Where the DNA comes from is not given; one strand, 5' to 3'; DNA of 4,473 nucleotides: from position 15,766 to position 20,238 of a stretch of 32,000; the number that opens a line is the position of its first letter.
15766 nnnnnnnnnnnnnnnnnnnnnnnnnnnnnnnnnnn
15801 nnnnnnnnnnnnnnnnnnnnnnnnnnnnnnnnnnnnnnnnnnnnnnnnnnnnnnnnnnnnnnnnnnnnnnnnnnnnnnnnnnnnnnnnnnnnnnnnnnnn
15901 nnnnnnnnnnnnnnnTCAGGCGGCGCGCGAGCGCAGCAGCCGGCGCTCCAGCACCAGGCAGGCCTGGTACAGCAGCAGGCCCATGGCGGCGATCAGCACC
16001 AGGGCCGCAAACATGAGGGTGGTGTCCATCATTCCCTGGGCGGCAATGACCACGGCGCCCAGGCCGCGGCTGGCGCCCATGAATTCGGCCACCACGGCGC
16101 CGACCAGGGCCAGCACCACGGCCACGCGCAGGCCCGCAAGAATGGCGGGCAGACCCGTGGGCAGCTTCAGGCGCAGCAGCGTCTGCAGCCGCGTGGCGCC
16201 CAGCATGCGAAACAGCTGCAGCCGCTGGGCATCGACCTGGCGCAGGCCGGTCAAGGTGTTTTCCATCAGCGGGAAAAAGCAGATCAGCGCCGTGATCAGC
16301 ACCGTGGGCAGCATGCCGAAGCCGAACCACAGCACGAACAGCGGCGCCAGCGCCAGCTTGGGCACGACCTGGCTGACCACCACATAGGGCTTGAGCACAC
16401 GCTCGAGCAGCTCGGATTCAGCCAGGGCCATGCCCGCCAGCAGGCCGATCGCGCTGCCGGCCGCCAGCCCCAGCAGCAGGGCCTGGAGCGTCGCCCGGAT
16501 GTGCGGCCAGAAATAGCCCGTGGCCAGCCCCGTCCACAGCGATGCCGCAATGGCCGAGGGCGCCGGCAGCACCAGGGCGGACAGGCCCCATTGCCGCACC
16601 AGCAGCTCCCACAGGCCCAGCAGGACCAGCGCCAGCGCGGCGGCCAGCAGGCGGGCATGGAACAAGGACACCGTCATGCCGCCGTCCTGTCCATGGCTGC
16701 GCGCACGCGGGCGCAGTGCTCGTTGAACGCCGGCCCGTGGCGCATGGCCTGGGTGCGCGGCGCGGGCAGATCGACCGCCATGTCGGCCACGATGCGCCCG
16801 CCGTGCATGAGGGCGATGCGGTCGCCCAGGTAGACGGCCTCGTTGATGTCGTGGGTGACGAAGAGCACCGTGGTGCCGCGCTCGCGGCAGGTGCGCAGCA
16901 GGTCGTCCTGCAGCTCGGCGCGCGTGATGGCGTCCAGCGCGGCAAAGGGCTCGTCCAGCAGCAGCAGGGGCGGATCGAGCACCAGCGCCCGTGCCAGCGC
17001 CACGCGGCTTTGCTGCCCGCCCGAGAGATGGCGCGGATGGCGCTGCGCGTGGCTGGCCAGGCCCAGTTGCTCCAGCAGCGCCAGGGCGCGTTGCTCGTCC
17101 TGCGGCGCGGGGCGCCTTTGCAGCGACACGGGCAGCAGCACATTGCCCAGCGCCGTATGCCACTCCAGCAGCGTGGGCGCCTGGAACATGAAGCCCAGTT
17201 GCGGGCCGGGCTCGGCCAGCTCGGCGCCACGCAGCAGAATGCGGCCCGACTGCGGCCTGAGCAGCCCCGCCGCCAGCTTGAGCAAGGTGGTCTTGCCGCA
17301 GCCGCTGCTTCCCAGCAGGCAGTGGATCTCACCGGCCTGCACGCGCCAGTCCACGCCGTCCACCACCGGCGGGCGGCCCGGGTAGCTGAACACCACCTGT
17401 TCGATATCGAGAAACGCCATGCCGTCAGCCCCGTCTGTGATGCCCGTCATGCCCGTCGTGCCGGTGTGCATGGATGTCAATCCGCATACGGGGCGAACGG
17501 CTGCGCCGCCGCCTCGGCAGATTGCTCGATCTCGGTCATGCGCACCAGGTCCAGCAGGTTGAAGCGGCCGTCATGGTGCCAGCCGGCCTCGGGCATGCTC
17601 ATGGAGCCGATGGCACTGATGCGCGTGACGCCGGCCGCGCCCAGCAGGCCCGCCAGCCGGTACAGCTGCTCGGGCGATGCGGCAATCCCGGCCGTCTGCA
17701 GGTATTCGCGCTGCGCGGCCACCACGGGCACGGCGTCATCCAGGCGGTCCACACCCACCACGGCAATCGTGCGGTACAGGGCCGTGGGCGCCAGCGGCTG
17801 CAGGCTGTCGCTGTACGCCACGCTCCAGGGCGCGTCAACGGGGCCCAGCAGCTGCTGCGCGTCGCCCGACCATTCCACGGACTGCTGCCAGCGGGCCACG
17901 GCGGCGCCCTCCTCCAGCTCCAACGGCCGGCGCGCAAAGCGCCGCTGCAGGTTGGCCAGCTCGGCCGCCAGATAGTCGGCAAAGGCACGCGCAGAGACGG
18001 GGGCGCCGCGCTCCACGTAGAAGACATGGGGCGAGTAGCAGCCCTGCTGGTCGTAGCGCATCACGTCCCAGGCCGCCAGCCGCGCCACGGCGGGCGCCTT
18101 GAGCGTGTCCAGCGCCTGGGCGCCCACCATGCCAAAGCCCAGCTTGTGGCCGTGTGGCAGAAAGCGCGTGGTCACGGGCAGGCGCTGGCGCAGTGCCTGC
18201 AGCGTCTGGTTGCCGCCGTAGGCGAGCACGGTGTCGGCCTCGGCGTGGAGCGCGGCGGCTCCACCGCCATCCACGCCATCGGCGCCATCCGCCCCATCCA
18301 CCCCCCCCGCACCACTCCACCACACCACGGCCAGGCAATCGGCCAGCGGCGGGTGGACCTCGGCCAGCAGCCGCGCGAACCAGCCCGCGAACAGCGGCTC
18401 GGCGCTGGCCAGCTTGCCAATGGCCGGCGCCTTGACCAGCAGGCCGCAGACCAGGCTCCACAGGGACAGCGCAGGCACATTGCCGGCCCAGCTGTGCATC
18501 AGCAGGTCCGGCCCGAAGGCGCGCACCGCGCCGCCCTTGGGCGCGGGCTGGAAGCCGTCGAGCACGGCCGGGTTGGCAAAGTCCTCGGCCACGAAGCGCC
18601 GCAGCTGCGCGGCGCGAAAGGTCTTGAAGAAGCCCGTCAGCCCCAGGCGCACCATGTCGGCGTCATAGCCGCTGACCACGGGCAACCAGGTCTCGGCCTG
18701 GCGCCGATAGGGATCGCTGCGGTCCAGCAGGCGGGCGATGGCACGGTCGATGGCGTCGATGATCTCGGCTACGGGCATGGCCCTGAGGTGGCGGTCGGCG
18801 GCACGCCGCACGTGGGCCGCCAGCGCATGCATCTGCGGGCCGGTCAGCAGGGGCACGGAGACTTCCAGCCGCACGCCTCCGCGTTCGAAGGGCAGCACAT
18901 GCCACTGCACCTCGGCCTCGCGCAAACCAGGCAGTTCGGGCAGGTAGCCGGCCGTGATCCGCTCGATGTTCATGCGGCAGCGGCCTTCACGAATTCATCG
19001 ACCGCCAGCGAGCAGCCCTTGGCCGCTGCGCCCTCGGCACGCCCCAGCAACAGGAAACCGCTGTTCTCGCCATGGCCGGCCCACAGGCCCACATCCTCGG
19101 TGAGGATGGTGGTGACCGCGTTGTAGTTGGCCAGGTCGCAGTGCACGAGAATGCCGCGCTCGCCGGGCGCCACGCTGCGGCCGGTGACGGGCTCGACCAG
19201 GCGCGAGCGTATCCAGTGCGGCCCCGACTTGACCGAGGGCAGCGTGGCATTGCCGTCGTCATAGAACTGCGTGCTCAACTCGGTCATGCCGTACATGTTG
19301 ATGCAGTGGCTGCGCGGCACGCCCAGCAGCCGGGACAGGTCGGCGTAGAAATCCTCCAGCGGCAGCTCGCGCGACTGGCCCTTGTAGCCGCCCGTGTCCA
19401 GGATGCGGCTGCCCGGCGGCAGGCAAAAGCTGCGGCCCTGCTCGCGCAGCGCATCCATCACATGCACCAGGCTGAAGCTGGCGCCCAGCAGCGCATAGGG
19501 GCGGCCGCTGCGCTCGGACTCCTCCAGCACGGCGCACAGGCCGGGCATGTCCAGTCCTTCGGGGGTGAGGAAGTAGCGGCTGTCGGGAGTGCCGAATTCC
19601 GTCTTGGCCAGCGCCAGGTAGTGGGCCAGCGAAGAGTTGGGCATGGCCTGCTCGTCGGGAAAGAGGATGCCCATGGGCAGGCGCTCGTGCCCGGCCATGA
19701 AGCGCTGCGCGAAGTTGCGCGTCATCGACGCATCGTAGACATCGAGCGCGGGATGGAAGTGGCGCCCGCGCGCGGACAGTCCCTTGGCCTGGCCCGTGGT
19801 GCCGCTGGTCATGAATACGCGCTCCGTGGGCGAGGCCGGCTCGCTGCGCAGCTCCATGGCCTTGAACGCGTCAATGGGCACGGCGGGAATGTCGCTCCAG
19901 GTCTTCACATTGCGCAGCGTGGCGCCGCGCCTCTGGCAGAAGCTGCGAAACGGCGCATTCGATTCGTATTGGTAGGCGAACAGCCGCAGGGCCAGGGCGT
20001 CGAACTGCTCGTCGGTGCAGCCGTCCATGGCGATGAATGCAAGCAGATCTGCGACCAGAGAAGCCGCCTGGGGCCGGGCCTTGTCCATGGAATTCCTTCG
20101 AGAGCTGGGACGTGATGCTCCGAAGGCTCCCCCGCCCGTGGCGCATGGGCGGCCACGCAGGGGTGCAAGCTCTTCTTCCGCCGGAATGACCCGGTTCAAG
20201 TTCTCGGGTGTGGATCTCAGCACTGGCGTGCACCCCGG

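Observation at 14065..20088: Non-luminescent LuxE/LuxC pair in one operon with a NitT/TauT-type ABC importer and an SDR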

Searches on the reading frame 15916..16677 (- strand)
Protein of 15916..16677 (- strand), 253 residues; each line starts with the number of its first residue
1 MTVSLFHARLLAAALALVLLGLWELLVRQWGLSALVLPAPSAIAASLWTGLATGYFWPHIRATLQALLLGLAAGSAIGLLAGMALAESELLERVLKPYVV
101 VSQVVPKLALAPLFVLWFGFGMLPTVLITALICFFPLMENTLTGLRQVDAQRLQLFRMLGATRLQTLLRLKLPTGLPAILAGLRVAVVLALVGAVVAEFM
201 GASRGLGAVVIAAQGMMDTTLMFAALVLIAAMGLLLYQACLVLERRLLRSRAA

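Call 4: search_protein_families(library=pfam, proteins=[window:15916-16677:-], max_evalue=0.01)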
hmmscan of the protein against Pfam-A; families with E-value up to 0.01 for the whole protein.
window:15916-16677:- (253 aa): 1 family
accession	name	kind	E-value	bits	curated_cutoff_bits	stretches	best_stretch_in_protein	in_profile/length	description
PF00528.27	BPD_transp_1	-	6.9e-30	104.6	26.4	1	76-247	3-182/184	Binding-protein-dependent transport system inner membrane component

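Call 5: search_protein_families(library=ncbifam, proteins=[window:15916-16677:-], max_evalue=0.01)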
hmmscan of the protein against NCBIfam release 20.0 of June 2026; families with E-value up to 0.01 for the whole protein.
window:15916-16677:- (253 aa): 16 families
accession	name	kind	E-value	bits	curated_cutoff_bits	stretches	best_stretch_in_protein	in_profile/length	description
NF040733.1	ABC_perm_U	equivalog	7.6e-37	127.1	295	1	11-252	10-250/251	ABC transporter permease subunit SaoP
NF008470.0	PRK11365.1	equivalog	7.5e-32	110.8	347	1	13-251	15-253/263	aliphatic sulfonate ABC transporter permease SsuC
NF007545.0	PRK10160.1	equivalog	4.8e-30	104.9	342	1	12-247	27-267/275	taurine ABC transporter permease TauC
TIGR01183.1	ntrB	equivalog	3.3e-18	66.1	209.05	1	50-237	10-196/202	nitrate ABC transporter permease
TIGR03416.1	ABC_choXWV_perm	equivalog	4.3e-17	62.5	363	1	45-236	74-263/267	choline ABC transporter permease subunit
NF008196.0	PRK10952.1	equivalog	1.3e-16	60.4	439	1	18-236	109-321/356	glycine betaine/L-proline ABC transporter permease ProW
NF011624.0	PRK15050.1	equivalog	4.4e-07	29.3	247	1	125-247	163-289/297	2-aminoethylphosphonate ABC transporter permease subunit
NF007044.0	PRK09497.1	equivalog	3.6e-05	23.4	348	1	126-237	153-269/285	spermidine/putrescine ABC transporter permease PotB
TIGR02141.1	modB_ABC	equivalog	0.00019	21.1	182.6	1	123-195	80-155/208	molybdate ABC transporter permease subunit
NF007047.0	PRK09500.1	equivalog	0.00042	20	326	1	72-202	72-208/257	spermidine/putrescine ABC transporter permease PotC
TIGR01097.1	PhnE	equivalog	0.00069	19.2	216.7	1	56-232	57-236/252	phosphonate ABC transporter, permease protein PhnE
TIGR03226.1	PhnU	equivalog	0.00086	18.8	283.45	1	118-238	175-298/311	2-aminoethylphosphonate ABC transporter permease subunit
NF006939.0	PRK09421.1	equivalog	0.0018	17.7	262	1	110-195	81-168/230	molybdate ABC transporter permease subunit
NF043074.1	MMSYN1_0196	equivalog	0.0027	17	350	1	120-225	135-242/277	spermidine/putrescine ABC transporter permease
NF040839.1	tungstate_WtpB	equivalog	0.0067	16.1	340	0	124-196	126-201/251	tungstate ABC transporter permease WtpB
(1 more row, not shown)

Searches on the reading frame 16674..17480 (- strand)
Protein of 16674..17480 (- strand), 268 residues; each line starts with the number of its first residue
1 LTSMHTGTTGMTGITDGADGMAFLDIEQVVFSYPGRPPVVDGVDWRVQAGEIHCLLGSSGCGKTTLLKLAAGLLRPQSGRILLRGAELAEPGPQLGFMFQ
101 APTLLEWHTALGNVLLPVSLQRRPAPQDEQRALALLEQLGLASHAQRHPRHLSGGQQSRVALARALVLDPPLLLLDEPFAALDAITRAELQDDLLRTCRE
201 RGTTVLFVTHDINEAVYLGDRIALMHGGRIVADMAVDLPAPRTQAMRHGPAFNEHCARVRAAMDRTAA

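Call 4: search_protein_families(library=pfam, proteins=[window:16674-17480:-], max_evalue=0.01)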
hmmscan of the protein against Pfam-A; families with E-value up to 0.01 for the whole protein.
window:16674-17480:- (268 aa): 6 families
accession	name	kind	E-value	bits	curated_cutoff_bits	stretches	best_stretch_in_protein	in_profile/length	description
PF00005.33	ABC_tran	-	3.3e-33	115.6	25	1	41-180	2-137/137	ABC transporter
PF13304.12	AAA_21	-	3.9e-08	34.1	27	1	149-213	235-301/304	AAA domain, putative AbiEii toxin, Type IV TA system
PF13481.12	AAA_25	-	0.002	18.2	27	0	46-103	29-84/195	AAA domain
PF13555.12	AAA_29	-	0.0051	17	27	0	41-78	13-50/61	P-loop containing region of AAA domain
PF02463.25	SMC_N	-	0.0077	16.1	40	0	148-198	133-186/220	RecF/RecN/SMC N terminal domain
PF13191.12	AAA_16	-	0.0094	16.9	32.6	0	49-176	21-139/167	AAA ATPase domain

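Call 5: search_protein_families(library=ncbifam, proteins=[window:16674-17480:-], max_evalue=0.01)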
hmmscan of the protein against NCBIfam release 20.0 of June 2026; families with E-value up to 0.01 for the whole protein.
window:16674-17480:- (268 aa): 190 families (the best 25 are shown)
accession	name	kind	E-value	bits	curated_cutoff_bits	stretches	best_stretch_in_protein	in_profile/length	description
TIGR01184.1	ntrCD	subfamily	3e-57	193.8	291.8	1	41-244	2-210/230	nitrate ABC transporter ATP-binding protein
NF008420.0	PRK11247.1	equivalog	1.9e-55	187.8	395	1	26-245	15-227/257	aliphatic sulfonates ABC transporter ATP-binding protein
NF008421.0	PRK11248.1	equivalog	1.3e-53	182.1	357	1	24-237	2-216/255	taurine ABC transporter ATP-binding subunit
TIGR03265.1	PhnT2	equivalog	3.8e-53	181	457.7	1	23-231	4-214/353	putative 2-aminoethylphosphonate ABC transporter ATP-binding protein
TIGR01186.1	proV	subfamily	4.8e-52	177.3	326.6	1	39-231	8-209/363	betaine/proline/choline family ABC transporter ATP-binding protein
NF040729.1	ABC_ATP_SaoA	equivalog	9.5e-52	175.9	360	1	38-247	19-230/248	ABC transporter ATP-binding protein SaoA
TIGR01187.1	potA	subfamily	1.9e-49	168.5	355.6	1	55-233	1-182/325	polyamine ABC transporter ATP-binding protein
TIGR00968.1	3a0106s01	subfamily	1.2e-48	165.7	342.75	1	28-231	5-210/237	sulfate ABC transporter ATP-binding protein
NF006987.0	PRK09452.1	equivalog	7.2e-48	163.2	482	1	23-232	17-228/378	spermidine/putrescine ABC transporter ATP-binding protein PotA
NF040840.2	tungstate_WtpC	equivalog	5.9e-47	160.6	440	1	42-231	18-210/347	tungstate ABC transporter ATP-binding protein WtpC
TIGR03258.1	PhnT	equivalog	5.2e-45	154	499.15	1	20-232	5-220/359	2-aminoethylphosphonate ABC transport system ATP-binding subunit PhnT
TIGR03415.1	ABC_choXWV_ATP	equivalog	2.9e-44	151.6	483.75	2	96-232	109-245/382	choline ABC transporter ATP-binding protein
NF043075.1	MMSYN1_0197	equivalog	2.5e-43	148.3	550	1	24-230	3-211/341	spermidine/putrescine ABC transporter ATP-binding protein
NF008105.0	PRK10851.1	equivalog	8.5e-43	146.4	502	1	26-231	5-216/362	sulfate/thiosulfate ABC transporter ATP-binding protein CysA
TIGR02982.1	heterocyst_DevA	subfamily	9.4e-43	146.3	295.8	1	39-230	20-219/220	ABC exporter ATP-binding subunit, DevA family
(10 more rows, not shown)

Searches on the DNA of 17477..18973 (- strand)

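Call 48: search_rna_families(sources=[L081, L082, L083, L084, L085, L086, L087, L088, L089, L090], threshold=gathering)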
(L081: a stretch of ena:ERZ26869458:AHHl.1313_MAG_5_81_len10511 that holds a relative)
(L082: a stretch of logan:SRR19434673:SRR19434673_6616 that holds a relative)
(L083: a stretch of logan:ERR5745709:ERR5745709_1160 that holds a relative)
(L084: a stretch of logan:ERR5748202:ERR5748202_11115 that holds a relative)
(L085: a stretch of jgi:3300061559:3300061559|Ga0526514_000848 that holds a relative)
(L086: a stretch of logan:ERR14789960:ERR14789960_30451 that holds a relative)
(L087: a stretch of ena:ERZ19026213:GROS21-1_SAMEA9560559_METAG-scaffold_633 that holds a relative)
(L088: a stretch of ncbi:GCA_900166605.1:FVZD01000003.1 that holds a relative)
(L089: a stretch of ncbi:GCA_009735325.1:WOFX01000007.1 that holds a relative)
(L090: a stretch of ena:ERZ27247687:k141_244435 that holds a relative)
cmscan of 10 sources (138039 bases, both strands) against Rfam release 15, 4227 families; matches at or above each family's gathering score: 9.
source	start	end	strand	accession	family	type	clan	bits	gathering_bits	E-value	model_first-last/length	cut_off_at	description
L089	13596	13835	-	RF02894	S35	Gene; sRNA;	-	142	69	2.2e-36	1-270/270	no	Staphylococcus sRNA 35 (srn_0335)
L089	6554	6652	-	RF00059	TPP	Cis-reg; riboswitch;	-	76.7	54.3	5e-13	1-105/105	no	TPP riboswitch aptamer (THI element)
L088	6692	6796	+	RF00059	TPP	Cis-reg; riboswitch;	-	72.6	54.3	5.1e-12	1-105/105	no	TPP riboswitch aptamer (THI element)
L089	6752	6851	+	RF00059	TPP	Cis-reg; riboswitch;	-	67.3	54.3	1e-10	1-105/105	no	TPP riboswitch aptamer (THI element)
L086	6721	6845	+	RF00059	TPP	Cis-reg; riboswitch;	-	60.8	54.3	3.9e-09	1-105/105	no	TPP riboswitch aptamer (THI element)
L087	6749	6863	+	RF00059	TPP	Cis-reg; riboswitch;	-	60.2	54.3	5.5e-09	1-105/105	no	TPP riboswitch aptamer (THI element)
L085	1860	1972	+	RF00059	TPP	Cis-reg; riboswitch;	-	56.8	54.3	3.8e-08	1-105/105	no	TPP riboswitch aptamer (THI element)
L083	5909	6003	+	RF00059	TPP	Cis-reg; riboswitch;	-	56.4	54.3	4.8e-08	1-105/105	no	TPP riboswitch aptamer (THI element)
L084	588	682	+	RF00059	TPP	Cis-reg; riboswitch;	-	56.4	54.3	4.8e-08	1-105/105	no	TPP riboswitch aptamer (THI element)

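Call 67: search_rna_families(sources=[L104, L109, L118, L161], threshold=evalue, max_evalue=0.001)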
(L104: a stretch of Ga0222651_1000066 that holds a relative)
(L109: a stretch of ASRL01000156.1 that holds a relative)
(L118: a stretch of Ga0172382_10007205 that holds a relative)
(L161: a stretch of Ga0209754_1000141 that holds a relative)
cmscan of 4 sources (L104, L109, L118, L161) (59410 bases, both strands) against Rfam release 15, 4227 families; matches with E-value up to 0.001: 0.
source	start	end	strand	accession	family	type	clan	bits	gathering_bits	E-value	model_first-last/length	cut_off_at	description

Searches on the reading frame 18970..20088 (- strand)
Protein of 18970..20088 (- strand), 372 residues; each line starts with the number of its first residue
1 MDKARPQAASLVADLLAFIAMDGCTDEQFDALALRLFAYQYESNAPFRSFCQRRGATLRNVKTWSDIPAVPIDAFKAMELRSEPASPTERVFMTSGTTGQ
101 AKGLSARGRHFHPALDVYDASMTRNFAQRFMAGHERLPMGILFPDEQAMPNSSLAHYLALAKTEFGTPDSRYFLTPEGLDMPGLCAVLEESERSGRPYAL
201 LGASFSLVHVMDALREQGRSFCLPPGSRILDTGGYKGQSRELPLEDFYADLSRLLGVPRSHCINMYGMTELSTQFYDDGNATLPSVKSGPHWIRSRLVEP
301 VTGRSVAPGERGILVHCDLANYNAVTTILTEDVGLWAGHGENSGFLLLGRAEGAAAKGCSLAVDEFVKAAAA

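Call 4: search_protein_families(library=pfam, proteins=[window:18970-20088:-], max_evalue=0.01)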
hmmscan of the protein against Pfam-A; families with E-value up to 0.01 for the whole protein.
window:18970-20088:- (372 aa): 2 families
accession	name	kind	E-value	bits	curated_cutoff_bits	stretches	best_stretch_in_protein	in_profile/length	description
PF04443.18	LuxE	-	1.8e-21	76.9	24.9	1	29-365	38-388/391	Acyl-protein synthetase, LuxE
PF00501.34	AMP-binding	-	9.4e-06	25.1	29.9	1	257-315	312-373/384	AMP-binding enzyme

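Call 5: search_protein_families(library=ncbifam, proteins=[window:18970-20088:-], max_evalue=0.01)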
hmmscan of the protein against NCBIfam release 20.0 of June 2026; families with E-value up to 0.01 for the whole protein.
window:18970-20088:- (372 aa): 1 family
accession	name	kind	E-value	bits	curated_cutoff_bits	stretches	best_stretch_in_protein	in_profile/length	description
NF052244.1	LCFA_lig_LuxE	equivalog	1.4e-20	73.6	550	1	31-367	35-366/367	long-chain-fatty-acid--protein ligase LuxE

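Call 20: search_solved_structures(query=window:18970-20088:-, max_evalue=1, show_alignments=1)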
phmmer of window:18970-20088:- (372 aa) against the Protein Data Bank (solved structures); distinct sequences matched with E-value up to 1: 2.
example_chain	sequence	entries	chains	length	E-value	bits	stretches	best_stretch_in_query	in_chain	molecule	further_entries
7xc6_E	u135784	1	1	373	4.2e-21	78.5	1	30-364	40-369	LuxE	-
7e3z_A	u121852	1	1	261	0.18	13.9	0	194-247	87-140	thioesterase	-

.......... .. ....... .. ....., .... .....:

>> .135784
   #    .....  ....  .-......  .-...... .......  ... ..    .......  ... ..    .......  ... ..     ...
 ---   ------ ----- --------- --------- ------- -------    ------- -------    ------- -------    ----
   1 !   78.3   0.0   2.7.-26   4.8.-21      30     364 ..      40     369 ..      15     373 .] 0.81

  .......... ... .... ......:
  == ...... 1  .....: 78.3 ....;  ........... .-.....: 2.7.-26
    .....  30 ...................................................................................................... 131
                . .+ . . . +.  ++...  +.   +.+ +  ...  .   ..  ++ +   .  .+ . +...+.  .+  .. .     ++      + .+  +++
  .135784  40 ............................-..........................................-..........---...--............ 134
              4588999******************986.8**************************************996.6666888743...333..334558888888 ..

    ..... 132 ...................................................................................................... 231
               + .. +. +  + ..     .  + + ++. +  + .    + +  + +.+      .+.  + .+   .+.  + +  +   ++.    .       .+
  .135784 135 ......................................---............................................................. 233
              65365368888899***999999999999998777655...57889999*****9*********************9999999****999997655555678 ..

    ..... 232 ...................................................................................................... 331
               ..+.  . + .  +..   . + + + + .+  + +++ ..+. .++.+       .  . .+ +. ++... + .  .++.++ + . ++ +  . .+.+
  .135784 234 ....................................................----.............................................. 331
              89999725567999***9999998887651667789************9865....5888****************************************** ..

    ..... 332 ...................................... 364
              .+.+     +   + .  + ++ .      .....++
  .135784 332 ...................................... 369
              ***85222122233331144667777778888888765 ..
